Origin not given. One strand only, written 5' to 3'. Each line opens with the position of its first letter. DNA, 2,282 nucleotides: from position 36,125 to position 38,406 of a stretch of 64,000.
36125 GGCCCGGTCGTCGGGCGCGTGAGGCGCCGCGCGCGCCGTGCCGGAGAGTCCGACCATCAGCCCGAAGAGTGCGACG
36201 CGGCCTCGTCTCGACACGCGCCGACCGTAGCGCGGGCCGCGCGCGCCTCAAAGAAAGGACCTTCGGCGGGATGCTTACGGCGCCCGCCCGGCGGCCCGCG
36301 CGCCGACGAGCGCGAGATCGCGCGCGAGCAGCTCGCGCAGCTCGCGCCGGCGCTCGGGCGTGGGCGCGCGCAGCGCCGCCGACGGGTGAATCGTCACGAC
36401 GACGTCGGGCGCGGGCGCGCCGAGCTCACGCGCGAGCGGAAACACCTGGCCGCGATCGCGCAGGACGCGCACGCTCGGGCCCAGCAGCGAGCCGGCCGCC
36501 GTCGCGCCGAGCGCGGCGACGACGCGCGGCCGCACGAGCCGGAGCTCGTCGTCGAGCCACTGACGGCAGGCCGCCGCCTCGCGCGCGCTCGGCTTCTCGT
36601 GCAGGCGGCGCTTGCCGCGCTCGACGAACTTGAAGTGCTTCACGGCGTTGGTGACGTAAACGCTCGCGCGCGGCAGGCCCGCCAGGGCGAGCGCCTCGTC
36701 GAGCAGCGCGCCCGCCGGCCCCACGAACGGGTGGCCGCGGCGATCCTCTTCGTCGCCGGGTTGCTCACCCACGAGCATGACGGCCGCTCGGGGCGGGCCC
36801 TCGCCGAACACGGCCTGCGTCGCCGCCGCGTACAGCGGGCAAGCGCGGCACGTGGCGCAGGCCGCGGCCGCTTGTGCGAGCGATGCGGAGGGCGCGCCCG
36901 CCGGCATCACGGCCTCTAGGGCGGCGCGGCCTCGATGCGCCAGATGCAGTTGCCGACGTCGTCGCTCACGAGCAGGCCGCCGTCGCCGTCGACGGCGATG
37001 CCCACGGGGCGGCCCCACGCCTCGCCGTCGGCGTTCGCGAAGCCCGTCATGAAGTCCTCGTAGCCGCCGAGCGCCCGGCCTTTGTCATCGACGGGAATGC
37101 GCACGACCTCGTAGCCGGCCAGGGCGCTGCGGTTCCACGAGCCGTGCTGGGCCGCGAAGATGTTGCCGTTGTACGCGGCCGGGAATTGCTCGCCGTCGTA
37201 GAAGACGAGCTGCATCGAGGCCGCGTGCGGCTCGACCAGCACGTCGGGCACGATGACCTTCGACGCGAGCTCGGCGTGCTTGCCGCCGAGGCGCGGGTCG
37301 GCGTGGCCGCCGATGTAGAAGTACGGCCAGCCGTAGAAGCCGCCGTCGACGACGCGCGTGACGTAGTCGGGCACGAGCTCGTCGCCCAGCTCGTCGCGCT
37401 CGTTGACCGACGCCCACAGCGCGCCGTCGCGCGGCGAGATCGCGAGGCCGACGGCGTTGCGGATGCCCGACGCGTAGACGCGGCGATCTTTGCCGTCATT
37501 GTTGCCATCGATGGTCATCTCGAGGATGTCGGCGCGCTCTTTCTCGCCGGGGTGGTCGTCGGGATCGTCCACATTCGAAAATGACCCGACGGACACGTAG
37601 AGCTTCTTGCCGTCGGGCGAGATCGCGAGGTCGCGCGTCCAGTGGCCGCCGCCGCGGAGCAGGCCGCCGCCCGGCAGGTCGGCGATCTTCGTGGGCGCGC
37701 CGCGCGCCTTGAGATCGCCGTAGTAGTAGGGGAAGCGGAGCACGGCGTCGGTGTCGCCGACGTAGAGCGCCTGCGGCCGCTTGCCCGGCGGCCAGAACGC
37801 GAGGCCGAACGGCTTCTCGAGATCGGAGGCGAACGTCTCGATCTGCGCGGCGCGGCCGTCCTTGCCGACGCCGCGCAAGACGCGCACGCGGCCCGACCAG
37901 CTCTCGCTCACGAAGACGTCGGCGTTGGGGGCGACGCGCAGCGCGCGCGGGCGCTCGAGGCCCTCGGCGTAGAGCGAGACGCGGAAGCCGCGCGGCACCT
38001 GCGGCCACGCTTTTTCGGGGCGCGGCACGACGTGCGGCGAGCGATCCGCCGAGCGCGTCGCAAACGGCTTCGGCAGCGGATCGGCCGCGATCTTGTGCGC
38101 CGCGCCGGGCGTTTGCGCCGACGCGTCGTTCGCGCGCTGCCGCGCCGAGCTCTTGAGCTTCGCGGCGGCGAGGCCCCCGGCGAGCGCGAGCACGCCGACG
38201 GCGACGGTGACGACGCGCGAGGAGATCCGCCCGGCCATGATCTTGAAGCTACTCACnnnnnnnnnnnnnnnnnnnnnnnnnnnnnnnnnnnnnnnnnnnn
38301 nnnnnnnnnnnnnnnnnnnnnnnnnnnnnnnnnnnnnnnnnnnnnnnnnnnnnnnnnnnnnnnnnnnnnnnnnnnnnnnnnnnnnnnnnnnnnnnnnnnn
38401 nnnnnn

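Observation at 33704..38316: dcw cluster interrupted between murG and murC by three opposite-strand genes, and terminated after ftsQ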

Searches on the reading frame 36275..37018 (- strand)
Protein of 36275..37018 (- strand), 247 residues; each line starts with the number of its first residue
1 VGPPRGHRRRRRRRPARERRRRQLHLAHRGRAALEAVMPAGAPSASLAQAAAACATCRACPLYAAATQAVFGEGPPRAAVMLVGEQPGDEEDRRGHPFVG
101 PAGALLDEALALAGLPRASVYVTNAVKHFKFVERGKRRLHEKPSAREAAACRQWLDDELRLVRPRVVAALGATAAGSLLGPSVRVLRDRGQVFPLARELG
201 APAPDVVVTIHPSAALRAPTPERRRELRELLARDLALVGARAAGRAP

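Call 5: search_protein_families(library=pfam, proteins=[window:36275-37018:-])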
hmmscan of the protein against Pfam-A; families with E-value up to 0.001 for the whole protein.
window:36275-37018:- (247 aa): 1 family
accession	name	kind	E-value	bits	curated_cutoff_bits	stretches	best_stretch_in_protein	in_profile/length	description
PF03167.25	UDG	-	2.4e-34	118.9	24.3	1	71-231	1-137/141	Uracil DNA glycosylase superfamily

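Call 36: search_protein_families(library=ncbifam, proteins=[window:36275-36907:-], max_evalue=0.01)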
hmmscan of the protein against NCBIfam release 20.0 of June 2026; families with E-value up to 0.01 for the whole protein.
window:36275-36907:- (210 aa): 3 families
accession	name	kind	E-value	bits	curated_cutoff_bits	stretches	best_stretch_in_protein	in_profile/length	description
TIGR03914.1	UDG_fam_dom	hypoth_equivalog_domain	3.6e-76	255.8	189.95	1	7-201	42-231/231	UdgX family uracil-DNA binding protein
TIGR00758.1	UDG_fam4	subfamily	2e-42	144.8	125.3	1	20-190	1-160/173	uracil-DNA glycosylase, family 4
NF040953.1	Arch_udg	equivalog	1.2e-36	125.9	250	1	15-197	6-178/184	type-4 uracil-DNA glycosylase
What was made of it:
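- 36275..36907 (-): UdgX-type (family-4-like) uracil-DNA glycosylase of 210 aa, with GEQPG, KRRLH and HPSAALR motifs. NCBIfam TIGR03914, 255.8 bits against a cut-off of 189.95, and TIGR00758, 144.8 against 125.3 (call 36).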

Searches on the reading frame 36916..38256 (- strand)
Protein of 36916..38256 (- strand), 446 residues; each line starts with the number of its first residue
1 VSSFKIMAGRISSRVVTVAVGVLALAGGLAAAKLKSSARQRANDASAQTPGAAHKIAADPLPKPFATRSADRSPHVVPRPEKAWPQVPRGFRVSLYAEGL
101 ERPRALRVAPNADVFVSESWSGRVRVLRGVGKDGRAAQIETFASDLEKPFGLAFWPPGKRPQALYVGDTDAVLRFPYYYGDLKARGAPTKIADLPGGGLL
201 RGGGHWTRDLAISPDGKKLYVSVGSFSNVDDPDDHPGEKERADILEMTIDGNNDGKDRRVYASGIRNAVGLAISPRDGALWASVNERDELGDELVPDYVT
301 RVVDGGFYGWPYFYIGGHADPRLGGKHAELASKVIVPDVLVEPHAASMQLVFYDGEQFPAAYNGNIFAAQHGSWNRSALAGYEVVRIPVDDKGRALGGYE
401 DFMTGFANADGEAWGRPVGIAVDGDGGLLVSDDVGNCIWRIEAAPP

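Call 5: search_protein_families(library=pfam, proteins=[window:36916-38256:-])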
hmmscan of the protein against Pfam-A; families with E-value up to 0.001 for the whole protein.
window:36916-38256:- (446 aa): 3 families
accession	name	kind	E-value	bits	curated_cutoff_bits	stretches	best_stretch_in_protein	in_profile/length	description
PF07995.17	GSDH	-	8.7e-17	61.8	25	1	202-369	111-276/332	Glucose / Sorbosone dehydrogenase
PF01436.27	NHL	-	1e-05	25.7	20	0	416-437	3-24/28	NHL repeat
PF23500.1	DUF7133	-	0.0008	19.3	27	0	120-169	57-110/385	Domain of unknown function (DUF7133)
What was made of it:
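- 36916..38238 (-): GSDH/TrAA12-like beta-propeller dehydrogenase of 440 aa with an N-terminal signal or anchor sequence. It lies 8 bp upstream of the UDG gene, so the three minus-strand genes look like one transcription unit. Pfam PF07995, 61.8 bits (call 5).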

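Call 36: search_protein_families(library=ncbifam, proteins=[window:36916-38238:-], max_evalue=0.01)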
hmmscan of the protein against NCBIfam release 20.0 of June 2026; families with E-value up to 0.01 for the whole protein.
window:36916-38238:- (440 aa): 3 families
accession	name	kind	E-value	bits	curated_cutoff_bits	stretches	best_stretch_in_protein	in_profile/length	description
TIGR02604.1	Piru_Ver_Nterm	subfamily_domain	5.4e-11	42.5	122.2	1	116-426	47-338/367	PVC-type heme-binding CxxCH protein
NF033206.1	ScyE_fam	subfamily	6.8e-07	29.1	80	0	90-134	3-51/333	ScyD/ScyE family protein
TIGR03606.1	non_repeat_PQQ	subfamily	3.2e-06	26.2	434.55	0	249-306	219-269/454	glucose/sorbosone family PQQ-dependent dehydrogenase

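Call 66: find_related_loci(query=window:36916-38238:-, collection=metagenome_contigs, flank=7000)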
Query window:36916-38238:- (440 aa) in metagenome_contigs; peptide patterns used: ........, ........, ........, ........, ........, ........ (x = any residue, [..] = any of these).
600 stretches matched a pattern (row limit reached: there are more); 495 encode a relative of the query (tblastn E <= 1e-3); the best 80 are kept; 80 distinct loci.
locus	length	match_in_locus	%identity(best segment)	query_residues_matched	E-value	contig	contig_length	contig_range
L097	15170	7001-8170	61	37-435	6e-163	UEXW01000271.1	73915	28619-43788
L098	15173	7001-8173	61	37-435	3e-162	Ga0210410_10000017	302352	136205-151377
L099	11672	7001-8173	60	37-435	7e-162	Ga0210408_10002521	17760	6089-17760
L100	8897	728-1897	61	37-435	3e-161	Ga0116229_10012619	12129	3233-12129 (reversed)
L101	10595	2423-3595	60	37-436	8e-161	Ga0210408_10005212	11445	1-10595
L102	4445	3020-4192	60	37-436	3e-165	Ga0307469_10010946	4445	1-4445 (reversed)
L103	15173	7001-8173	60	37-435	2e-160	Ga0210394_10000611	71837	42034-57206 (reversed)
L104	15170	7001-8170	59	37-435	4e-160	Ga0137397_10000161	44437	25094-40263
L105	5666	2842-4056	58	18-435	2e-161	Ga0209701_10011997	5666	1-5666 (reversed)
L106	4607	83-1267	59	33-435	2e-163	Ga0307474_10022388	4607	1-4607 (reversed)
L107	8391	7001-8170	59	37-435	6e-159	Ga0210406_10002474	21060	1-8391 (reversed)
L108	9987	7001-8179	59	37-438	3e-159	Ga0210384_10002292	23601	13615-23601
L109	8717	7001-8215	58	18-435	4e-159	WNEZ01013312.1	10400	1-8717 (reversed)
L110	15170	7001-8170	59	37-435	1e-158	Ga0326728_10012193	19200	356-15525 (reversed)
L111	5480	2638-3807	59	37-435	7e-161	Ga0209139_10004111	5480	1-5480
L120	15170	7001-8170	58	37-435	3e-157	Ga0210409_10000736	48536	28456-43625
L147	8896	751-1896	60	45-435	2e-154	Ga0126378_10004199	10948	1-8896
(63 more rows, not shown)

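Call 70: search_protein_families(library=pfam, proteins=[L120:4787-6391:+, L120:6500-8188:+, L120:8298-9341:-, L120:8064-9038:+, L120:9380-11227:+, L120:11275-12594:-, L120:12548-13804:+, L147:2008-3690:+], max_evalue=0.001)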
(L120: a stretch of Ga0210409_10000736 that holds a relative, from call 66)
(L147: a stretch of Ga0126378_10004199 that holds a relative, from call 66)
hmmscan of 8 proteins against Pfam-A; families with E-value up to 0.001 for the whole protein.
L120:4787-6391:+ (534 aa): 0 families

L120:6500-8188:+ (562 aa): 5 families
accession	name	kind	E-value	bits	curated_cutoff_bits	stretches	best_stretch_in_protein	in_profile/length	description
PF07995.17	GSDH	-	2.2e-17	63.8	25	1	297-485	84-276/332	Glucose / Sorbosone dehydrogenase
PF13442.11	Cytochrome_CBB3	-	1.3e-12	48.3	27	1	62-133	4-68/68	Cytochrome C oxidase, cbb3-type, subunit III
PF00034.26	Cytochrom_C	-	2.2e-07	32.5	21.3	1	68-134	8-87/90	Cytochrome c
PF01436.27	NHL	-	3.6e-07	30.3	20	0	532-555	3-26/28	NHL repeat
PF23500.1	DUF7133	-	1.6e-05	24.8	27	1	213-548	12-346/385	Domain of unknown function (DUF7133)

L120:8298-9341:- (347 aa): 5 families
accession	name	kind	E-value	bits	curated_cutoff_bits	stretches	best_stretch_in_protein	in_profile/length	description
PF02826.25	2-Hacid_dh_C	-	3.7e-55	186.5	25.1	1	134-310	2-178/178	D-isomer specific 2-hydroxyacid dehydrogenase, NAD binding domain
PF03807.23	F420_oxidored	-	3.1e-06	28.1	21.6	1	167-233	1-69/94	NADP oxidoreductase coenzyme F420-dependent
PF00670.27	AdoHcyase_NAD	-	2.9e-05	24.7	27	1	153-260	12-111/162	S-adenosyl-L-homocysteine hydrolase, NAD binding domain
PF22660.2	RS_preATP-grasp-like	-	0.00054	20.7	27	1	166-227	2-66/98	Ribonucleotide synthetase preATP-grasp domain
PF00389.36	2-Hacid_dh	-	0.00094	19.3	24.6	0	51-341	22-133/134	D-isomer specific 2-hydroxyacid dehydrogenase, catalytic domain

L120:8064-9038:+ (324 aa): 0 families

L120:9380-11227:+ (615 aa): 2 families
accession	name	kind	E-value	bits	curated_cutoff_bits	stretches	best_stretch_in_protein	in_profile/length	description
PF00920.27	ILVD_EDD_N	-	4e-109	365.1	27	1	83-394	1-316/316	Dihydroxy-acid/6-phosphogluconate dehydratase N-terminal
PF24877.1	ILV_EDD_C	-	4.1e-66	222.5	27.7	1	404-598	1-191/191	Dihydroxy-acid/6-phosphogluconate dehydratase C-terminal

L120:11275-12594:- (439 aa): 1 family
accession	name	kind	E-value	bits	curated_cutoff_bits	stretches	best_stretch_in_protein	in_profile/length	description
PF07690.21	MFS_1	-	3.5e-52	177.9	33.4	1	26-389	1-347/347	Major Facilitator Superfamily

L120:12548-13804:+ (418 aa): 1 family
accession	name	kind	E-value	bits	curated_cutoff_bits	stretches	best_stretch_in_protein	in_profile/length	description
PF00180.25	Iso_dh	-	1.9e-85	287.6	27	1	67-409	2-348/348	Isocitrate/isopropylmalate dehydrogenase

L147:2008-3690:+ (561 aa): 2 families
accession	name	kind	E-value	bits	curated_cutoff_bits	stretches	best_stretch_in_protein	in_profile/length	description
PF00920.27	ILVD_EDD_N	-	1.5e-110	369.7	27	1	34-345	1-316/316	Dihydroxy-acid/6-phosphogluconate dehydratase N-terminal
PF24877.1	ILV_EDD_C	-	2.8e-65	219.8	27.7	1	355-549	1-191/191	Dihydroxy-acid/6-phosphogluconate dehydratase C-terminal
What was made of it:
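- They are directly adjacent in L147 and sit in a sugar-acid context in L120 (call 70).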
